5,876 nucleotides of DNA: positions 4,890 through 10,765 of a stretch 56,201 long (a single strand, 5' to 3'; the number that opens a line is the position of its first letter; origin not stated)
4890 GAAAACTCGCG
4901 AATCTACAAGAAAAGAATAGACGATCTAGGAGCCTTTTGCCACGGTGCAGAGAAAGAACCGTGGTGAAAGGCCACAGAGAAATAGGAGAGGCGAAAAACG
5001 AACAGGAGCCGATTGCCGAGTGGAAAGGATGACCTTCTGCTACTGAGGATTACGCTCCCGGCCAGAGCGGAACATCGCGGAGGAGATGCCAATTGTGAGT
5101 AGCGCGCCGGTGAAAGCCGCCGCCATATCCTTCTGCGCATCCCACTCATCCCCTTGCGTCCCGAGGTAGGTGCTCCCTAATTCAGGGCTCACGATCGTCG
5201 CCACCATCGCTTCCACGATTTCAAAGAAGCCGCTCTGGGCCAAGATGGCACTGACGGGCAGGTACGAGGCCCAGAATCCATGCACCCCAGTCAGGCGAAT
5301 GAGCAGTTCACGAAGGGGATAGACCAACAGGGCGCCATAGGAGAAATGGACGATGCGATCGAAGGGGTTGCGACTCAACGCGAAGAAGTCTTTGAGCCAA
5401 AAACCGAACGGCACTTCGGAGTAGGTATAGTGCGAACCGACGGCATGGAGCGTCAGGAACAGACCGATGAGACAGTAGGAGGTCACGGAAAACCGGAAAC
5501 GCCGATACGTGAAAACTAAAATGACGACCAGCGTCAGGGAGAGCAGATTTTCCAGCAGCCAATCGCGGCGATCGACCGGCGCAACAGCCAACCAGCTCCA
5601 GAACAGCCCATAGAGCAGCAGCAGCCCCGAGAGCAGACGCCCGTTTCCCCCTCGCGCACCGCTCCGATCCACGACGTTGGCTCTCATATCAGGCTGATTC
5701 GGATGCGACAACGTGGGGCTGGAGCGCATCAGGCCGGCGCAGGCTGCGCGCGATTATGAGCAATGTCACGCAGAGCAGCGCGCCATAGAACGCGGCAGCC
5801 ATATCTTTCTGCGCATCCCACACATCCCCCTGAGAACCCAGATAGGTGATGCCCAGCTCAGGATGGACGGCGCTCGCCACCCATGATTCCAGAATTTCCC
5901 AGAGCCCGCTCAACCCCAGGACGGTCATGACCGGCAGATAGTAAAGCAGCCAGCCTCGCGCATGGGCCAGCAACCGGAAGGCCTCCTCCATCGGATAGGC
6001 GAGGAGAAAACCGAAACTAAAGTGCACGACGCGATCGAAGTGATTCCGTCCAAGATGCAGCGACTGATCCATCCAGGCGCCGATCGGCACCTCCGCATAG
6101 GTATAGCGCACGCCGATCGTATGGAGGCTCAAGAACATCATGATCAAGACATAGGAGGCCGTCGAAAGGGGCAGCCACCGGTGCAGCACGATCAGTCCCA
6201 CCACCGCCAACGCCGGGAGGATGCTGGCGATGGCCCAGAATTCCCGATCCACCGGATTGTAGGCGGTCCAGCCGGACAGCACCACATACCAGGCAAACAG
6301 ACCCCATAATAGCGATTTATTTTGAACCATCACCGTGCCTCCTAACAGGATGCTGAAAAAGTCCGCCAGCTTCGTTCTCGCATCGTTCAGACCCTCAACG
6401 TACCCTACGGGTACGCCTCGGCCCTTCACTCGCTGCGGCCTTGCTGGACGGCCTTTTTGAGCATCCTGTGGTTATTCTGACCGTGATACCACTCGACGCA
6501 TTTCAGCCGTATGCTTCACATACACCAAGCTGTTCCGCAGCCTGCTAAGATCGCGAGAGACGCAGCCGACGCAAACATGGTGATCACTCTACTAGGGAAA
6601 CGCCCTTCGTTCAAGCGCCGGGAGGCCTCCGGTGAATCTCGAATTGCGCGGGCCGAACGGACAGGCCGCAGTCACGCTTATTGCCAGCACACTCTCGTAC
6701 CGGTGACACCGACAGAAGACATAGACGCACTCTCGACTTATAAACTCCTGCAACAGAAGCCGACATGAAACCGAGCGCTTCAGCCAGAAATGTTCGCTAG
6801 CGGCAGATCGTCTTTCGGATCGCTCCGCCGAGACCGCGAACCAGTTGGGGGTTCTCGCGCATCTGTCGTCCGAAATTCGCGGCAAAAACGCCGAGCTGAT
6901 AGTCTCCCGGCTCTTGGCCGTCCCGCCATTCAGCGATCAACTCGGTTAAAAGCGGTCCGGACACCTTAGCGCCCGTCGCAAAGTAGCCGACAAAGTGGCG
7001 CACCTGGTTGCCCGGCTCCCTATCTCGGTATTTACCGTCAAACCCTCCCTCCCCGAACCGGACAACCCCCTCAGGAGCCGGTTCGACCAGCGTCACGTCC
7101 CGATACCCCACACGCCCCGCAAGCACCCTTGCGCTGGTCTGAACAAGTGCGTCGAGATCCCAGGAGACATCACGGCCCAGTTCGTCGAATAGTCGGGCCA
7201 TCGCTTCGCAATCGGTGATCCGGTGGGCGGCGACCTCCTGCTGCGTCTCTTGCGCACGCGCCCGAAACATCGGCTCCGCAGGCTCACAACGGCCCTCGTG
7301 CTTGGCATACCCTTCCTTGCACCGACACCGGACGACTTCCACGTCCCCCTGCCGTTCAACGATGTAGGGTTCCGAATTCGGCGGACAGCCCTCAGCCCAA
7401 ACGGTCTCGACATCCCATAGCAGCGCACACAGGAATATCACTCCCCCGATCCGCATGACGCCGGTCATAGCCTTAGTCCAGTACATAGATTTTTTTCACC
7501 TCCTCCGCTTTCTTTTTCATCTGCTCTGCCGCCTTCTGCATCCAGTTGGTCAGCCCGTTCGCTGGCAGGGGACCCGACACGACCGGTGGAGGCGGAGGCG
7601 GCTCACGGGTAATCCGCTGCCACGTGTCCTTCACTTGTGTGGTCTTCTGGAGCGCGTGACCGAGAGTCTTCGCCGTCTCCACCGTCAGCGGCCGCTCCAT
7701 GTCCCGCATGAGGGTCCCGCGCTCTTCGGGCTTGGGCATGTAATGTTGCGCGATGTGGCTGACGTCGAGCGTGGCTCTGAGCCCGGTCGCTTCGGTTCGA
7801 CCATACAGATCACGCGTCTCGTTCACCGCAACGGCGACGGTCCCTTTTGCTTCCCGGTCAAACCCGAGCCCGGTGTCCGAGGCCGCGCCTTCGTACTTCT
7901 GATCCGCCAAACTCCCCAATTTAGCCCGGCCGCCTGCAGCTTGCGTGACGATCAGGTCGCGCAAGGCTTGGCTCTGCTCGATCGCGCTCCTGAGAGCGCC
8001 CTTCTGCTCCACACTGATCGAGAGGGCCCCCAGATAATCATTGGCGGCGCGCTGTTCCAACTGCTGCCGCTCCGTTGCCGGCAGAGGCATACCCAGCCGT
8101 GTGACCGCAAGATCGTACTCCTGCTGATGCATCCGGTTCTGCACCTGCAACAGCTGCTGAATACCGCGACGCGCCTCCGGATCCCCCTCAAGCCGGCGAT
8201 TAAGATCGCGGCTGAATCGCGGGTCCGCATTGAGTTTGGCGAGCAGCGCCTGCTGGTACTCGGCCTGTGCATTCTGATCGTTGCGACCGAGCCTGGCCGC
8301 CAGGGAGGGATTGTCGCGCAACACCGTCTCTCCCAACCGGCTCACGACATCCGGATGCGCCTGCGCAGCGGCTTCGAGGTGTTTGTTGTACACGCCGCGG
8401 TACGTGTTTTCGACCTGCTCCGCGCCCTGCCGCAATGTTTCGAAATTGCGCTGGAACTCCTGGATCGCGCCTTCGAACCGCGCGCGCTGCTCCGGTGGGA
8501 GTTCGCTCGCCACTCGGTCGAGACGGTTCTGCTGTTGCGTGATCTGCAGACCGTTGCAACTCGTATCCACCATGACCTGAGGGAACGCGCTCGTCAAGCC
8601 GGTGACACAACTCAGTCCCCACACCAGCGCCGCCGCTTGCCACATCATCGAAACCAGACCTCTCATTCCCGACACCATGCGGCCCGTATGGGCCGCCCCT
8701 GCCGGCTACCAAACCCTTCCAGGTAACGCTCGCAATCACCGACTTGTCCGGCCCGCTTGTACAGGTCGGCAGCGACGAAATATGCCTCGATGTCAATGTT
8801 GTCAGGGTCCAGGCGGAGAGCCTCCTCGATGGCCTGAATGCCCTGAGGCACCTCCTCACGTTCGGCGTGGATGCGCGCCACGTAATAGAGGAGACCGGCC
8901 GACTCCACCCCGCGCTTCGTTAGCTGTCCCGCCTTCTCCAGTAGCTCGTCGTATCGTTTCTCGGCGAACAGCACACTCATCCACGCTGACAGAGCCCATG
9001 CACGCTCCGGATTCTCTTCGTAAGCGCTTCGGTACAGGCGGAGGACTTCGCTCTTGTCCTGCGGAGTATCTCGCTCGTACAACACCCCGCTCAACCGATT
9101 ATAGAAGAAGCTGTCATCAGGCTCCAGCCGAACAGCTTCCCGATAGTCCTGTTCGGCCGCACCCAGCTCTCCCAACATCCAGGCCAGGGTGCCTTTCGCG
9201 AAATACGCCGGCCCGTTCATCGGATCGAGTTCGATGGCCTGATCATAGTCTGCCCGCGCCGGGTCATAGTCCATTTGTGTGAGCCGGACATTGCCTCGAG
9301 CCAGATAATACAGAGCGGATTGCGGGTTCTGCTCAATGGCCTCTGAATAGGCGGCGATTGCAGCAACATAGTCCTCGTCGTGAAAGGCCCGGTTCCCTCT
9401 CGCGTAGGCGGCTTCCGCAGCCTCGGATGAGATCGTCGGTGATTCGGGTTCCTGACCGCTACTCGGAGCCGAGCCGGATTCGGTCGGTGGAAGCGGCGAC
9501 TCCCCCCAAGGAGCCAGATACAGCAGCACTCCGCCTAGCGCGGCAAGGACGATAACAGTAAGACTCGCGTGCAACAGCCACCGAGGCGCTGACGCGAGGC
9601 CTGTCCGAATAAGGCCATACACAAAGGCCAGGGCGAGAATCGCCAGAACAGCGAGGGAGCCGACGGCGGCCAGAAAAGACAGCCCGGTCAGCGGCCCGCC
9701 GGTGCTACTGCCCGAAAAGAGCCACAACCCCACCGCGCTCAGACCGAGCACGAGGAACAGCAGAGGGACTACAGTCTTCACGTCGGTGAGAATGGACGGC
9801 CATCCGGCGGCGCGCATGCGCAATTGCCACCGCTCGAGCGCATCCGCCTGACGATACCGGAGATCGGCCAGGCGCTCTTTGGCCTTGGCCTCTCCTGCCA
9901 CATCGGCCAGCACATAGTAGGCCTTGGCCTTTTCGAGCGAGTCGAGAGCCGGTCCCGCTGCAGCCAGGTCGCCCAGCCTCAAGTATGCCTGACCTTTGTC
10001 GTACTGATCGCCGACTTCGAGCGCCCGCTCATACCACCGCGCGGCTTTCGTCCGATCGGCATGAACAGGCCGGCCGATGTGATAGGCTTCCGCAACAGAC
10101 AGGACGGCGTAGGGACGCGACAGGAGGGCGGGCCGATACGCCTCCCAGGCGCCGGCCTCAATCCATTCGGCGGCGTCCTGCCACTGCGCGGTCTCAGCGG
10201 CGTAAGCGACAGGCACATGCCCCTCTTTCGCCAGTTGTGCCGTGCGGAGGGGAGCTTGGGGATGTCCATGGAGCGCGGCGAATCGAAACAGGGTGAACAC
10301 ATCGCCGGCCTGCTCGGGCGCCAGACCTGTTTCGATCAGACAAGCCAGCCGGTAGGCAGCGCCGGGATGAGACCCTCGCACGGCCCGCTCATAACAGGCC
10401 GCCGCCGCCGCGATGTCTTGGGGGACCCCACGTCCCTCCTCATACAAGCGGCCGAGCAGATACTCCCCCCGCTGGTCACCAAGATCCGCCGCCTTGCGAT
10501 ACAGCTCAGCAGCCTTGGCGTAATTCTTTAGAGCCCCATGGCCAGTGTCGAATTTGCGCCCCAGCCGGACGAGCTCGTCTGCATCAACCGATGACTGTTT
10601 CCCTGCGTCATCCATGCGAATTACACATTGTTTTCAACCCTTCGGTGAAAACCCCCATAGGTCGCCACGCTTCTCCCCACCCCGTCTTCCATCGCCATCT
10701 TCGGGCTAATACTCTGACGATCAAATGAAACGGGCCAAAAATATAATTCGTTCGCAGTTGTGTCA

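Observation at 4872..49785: Nine sigma-54-type -24/-12 promoter-like elements, nearly all in front of stress/dormancy/fermentation genes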

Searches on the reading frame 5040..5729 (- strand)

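Call 8: search_protein_families(library=pfam, proteins=[window:5040-5729:-])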
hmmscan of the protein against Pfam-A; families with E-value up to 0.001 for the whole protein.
window:5040-5729:- (229 aa): 1 family
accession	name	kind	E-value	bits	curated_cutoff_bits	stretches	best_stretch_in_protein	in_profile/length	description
PF09997.14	DUF2238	-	1e-51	174.9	26.4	1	66-205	2-140/140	Predicted membrane protein (DUF2238)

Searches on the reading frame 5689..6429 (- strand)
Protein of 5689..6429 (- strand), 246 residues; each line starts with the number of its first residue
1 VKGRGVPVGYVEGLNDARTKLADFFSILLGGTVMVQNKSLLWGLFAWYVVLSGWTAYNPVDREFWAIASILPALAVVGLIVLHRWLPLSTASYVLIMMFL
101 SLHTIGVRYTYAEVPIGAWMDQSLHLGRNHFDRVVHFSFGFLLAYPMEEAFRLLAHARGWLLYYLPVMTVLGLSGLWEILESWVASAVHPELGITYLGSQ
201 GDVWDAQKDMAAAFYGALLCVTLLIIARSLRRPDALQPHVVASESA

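Call 8: search_protein_families(library=pfam, proteins=[window:5689-6429:-])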
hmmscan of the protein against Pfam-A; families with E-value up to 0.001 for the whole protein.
window:5689-6429:- (246 aa): 1 family
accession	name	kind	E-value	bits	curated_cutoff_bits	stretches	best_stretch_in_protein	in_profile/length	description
PF09997.14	DUF2238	-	2.5e-47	160.7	26.4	1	75-213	3-140/140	Predicted membrane protein (DUF2238)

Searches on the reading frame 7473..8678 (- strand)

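Call 8: search_protein_families(library=pfam, proteins=[window:7473-8678:-])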
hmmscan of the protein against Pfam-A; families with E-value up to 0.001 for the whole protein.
window:7473-8678:- (401 aa): 0 families

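Call 77: search_protein_families(library=pfam, proteins=[window:7473-8678:-], max_evalue=0.01)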
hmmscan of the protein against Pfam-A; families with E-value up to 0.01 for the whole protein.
window:7473-8678:- (401 aa): 1 family
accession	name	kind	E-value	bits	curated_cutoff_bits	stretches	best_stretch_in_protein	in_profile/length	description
PF13801.11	Metal_resist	-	0.0014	19.2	29.2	1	51-90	33-72/125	Heavy-metal resistance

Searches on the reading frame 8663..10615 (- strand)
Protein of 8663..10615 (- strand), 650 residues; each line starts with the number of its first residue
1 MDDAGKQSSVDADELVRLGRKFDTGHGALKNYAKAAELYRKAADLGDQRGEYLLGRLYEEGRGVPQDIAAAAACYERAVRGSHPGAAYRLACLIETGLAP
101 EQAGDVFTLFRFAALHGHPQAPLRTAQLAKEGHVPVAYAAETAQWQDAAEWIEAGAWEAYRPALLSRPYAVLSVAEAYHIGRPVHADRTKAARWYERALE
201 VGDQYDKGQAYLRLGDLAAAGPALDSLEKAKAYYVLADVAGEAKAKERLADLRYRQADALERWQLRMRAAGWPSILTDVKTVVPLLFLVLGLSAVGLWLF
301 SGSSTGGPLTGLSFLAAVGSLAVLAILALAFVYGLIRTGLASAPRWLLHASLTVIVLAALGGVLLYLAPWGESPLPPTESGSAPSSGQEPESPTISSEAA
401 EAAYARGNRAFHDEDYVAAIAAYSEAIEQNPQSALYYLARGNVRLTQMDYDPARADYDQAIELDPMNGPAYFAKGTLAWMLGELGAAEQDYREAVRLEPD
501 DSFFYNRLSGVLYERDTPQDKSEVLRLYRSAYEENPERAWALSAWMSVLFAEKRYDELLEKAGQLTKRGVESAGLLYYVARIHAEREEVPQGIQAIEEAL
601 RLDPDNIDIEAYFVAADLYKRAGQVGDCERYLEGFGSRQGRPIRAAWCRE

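Call 8: search_protein_families(library=pfam, proteins=[window:8663-10615:-])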
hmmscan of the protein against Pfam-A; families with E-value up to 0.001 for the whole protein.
window:8663-10615:- (650 aa): 12 families
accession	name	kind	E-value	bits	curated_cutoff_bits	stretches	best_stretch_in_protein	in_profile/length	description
PF00515.34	TPR_1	-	6.8e-17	60.9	27.8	1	435-467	2-34/34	Tetratricopeptide repeat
PF07719.23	TPR_2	-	1.2e-16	59.8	27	1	400-432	1-33/34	Tetratricopeptide repeat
PF08238.18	Sel1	-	3.4e-15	56.3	30.7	2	50-81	3-34/36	Sel1 repeat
PF13432.12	TPR_16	-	1.4e-12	48.3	32.7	1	438-501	1-64/65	Tetratricopeptide repeat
PF13414.12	TPR_11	-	5e-12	45.8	26.8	1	413-445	7-39/42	TPR repeat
PF13431.12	TPR_17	-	8e-12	44.9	24.4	0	457-489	2-34/34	Tetratricopeptide repeat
PF13428.12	TPR_14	-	2e-11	43.8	23.5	0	401-441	2-42/44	Tetratricopeptide repeat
PF13181.12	TPR_8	-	9.7e-11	41.4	25.7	0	470-501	3-34/34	Tetratricopeptide repeat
PF23914.1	TPR_CcmH_CycH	-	4.2e-08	33.6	42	0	475-556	57-138/158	Cytochrome c-type biogenesis protein H TPR domain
PF12569.14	NatA_aux_su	-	8.6e-06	25.4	33.3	0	575-628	194-245/515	N-terminal acetyltransferase A, auxiliary subunit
PF14559.12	TPR_19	-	0.00012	22.7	25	0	411-471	2-61/68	Tetratricopeptide repeat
PF13371.12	TPR_9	-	0.00035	21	35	0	408-468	3-63/73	Tetratricopeptide repeat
